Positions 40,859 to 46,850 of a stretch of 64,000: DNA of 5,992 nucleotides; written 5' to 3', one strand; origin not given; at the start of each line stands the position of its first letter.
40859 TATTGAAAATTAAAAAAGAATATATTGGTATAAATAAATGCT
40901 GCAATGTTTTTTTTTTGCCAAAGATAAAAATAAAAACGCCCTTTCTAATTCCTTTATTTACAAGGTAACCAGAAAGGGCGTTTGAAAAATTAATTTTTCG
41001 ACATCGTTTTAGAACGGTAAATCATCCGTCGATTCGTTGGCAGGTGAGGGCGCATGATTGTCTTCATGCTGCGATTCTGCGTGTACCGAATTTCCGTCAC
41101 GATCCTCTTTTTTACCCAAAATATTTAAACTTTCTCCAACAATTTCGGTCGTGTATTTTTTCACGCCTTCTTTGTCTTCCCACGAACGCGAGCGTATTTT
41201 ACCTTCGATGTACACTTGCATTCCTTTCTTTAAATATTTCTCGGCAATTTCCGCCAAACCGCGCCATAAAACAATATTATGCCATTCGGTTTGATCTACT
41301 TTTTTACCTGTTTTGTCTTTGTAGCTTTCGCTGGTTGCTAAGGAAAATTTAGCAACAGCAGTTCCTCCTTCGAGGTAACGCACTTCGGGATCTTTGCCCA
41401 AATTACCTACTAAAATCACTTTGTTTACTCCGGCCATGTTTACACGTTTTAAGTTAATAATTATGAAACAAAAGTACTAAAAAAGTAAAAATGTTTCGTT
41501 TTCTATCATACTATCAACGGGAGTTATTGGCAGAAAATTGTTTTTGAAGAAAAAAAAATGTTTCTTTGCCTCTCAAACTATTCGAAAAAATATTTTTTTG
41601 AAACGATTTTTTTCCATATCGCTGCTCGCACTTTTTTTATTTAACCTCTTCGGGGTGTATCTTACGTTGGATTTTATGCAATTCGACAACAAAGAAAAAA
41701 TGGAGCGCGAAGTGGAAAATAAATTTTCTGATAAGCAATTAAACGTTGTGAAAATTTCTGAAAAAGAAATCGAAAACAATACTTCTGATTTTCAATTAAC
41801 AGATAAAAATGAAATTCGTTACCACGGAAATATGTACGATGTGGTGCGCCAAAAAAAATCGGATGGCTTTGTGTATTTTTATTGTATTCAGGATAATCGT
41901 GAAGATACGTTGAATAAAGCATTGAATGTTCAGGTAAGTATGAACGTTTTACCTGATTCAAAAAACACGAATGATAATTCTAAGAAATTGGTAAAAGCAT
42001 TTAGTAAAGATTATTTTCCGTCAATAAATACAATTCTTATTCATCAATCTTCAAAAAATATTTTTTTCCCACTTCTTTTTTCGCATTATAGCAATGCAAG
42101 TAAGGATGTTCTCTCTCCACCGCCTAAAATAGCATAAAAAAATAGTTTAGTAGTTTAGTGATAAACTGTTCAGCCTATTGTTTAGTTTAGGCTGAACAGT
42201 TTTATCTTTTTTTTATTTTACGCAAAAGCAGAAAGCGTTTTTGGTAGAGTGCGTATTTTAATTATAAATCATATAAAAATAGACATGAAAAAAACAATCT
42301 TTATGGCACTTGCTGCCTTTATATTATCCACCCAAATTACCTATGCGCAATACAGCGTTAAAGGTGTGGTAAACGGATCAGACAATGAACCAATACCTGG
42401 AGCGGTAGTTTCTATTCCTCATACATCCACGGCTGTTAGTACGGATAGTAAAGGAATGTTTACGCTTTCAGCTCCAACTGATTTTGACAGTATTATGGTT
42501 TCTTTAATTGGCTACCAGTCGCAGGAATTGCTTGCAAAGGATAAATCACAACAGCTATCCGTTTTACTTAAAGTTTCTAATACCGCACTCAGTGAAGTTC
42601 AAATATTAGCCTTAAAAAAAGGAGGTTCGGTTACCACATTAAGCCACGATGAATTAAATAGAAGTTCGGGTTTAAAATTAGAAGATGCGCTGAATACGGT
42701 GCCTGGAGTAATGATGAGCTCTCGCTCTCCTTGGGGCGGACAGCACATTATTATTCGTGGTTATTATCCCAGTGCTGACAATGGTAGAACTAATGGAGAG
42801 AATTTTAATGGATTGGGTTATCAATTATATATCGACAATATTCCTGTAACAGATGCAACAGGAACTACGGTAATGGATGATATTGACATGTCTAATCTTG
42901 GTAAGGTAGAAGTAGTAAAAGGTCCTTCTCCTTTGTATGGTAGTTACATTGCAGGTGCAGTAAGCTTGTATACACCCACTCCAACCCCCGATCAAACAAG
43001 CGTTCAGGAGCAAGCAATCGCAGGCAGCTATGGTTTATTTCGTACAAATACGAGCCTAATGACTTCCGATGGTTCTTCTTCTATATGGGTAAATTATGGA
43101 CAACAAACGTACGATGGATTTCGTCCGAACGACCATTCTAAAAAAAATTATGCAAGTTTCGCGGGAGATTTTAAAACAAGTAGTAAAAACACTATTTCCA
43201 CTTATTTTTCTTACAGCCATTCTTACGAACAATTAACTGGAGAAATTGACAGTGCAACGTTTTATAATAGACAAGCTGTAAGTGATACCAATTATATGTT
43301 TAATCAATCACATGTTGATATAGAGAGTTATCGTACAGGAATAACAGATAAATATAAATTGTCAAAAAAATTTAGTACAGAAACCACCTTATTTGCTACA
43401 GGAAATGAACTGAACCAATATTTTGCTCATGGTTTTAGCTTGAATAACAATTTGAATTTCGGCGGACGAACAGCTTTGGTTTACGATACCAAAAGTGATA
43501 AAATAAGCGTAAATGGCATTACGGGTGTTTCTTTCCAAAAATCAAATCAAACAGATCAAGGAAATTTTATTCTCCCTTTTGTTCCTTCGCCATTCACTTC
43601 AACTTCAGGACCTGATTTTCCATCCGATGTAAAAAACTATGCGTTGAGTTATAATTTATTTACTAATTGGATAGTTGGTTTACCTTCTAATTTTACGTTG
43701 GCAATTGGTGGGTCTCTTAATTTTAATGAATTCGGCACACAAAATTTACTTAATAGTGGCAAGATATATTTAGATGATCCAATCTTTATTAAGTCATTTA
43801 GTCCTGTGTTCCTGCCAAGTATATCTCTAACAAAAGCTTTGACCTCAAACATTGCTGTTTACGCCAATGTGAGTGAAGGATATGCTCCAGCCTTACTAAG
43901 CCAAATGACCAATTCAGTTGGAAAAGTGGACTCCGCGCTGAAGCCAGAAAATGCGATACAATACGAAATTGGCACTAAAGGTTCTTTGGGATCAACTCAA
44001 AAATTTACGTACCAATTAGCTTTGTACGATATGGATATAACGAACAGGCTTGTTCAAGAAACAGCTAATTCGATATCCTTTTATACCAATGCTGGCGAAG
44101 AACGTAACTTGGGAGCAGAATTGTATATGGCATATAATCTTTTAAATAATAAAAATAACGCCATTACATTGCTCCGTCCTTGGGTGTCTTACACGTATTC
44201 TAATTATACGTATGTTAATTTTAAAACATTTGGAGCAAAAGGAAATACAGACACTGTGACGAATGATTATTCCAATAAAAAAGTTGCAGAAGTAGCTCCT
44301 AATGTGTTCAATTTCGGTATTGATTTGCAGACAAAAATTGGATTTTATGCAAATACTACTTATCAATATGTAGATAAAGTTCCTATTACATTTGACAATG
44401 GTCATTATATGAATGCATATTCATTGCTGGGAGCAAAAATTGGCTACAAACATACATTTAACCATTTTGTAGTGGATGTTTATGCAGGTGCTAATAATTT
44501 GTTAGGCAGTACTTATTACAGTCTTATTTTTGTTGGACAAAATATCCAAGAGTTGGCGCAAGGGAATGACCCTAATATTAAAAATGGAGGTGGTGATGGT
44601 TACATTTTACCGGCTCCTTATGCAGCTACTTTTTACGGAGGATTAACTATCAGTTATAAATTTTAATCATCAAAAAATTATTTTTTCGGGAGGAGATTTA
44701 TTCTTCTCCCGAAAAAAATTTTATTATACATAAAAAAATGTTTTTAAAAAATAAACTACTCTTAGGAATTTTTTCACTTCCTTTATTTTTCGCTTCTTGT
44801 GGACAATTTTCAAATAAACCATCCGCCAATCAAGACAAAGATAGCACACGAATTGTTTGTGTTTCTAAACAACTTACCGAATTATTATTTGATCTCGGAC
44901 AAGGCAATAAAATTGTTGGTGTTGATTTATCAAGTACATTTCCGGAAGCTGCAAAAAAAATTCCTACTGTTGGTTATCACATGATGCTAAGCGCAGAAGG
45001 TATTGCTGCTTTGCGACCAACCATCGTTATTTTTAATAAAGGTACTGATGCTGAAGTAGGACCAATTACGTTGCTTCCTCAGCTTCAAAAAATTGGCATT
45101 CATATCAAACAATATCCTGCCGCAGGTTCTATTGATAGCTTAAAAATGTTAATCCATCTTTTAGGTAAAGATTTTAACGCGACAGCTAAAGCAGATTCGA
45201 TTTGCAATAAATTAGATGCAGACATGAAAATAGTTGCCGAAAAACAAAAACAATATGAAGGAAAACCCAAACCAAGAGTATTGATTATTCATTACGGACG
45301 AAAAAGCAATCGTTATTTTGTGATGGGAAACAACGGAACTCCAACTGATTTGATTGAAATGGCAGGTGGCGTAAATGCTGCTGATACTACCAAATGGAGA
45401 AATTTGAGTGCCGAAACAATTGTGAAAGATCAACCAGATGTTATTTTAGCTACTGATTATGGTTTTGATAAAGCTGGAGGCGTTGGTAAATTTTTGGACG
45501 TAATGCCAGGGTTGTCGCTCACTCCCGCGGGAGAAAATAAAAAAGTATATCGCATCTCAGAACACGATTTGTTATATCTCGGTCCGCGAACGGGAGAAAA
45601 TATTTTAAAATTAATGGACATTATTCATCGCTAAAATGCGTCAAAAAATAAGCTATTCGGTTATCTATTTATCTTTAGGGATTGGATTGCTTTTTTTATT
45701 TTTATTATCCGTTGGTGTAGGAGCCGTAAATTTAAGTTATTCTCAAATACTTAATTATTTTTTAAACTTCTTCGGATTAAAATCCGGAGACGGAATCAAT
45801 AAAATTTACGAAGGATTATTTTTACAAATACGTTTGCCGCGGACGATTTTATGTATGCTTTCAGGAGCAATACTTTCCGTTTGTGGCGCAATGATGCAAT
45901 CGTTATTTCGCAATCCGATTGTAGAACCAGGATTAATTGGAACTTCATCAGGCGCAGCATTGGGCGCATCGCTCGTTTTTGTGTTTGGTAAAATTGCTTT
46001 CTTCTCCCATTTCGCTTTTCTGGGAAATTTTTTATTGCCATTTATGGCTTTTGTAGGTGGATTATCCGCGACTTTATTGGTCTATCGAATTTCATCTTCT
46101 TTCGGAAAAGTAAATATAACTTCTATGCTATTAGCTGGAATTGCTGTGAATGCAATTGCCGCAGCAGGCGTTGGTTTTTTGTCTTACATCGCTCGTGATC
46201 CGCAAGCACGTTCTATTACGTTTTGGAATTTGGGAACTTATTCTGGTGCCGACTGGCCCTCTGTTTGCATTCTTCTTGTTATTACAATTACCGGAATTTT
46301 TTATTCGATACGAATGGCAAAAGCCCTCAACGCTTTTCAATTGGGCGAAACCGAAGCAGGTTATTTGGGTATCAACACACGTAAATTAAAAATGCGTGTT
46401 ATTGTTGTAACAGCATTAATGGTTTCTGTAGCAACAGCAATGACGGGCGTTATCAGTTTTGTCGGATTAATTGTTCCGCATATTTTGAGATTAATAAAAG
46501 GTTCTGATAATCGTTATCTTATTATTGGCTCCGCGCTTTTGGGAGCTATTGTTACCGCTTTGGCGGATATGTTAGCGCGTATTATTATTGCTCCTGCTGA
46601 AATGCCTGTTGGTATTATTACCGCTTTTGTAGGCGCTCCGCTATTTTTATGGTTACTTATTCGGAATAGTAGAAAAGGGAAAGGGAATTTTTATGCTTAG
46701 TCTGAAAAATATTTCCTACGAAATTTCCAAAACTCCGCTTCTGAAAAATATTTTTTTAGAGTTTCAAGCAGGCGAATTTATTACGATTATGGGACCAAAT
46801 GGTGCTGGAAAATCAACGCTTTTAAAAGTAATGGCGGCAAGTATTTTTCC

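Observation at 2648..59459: Pervasive A-tract/T-tract palindrome (about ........-TA/TTA/TAA-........) that marks gene boundaries and also sits inside genes in all three frames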

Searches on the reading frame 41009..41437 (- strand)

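Call 57: search_protein_families(library=pfam, proteins=[window:41009-41437:-], max_evalue=0.0001)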
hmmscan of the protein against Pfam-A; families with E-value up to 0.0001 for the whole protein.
window:41009-41437:- (142 aa): 1 family
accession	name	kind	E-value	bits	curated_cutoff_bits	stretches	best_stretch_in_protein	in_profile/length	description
PF00436.31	SSB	-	2.5e-39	134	26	1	4-106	1-103/104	Single-strand binding protein family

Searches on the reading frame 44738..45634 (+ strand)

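Call 58: search_protein_families(library=pfam, proteins=[window:44738-45634:+], max_evalue=0.0001)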
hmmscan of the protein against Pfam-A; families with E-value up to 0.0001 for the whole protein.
window:44738-45634:+ (298 aa): 1 family
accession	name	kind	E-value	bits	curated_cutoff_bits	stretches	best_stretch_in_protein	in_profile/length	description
PF01497.23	Peripla_BP_2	-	5.8e-30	104.9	27.5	1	39-273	1-231/235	Periplasmic binding protein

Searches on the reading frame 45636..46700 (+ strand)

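Call 58: search_protein_families(library=pfam, proteins=[window:45636-46700:+], max_evalue=0.0001)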
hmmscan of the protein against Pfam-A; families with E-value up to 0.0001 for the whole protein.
window:45636-46700:+ (354 aa): 1 family
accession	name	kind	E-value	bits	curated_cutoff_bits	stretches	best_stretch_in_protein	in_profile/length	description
PF01032.23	FecCD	-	3.1e-87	293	26.5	1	18-343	2-311/311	FecCD transport family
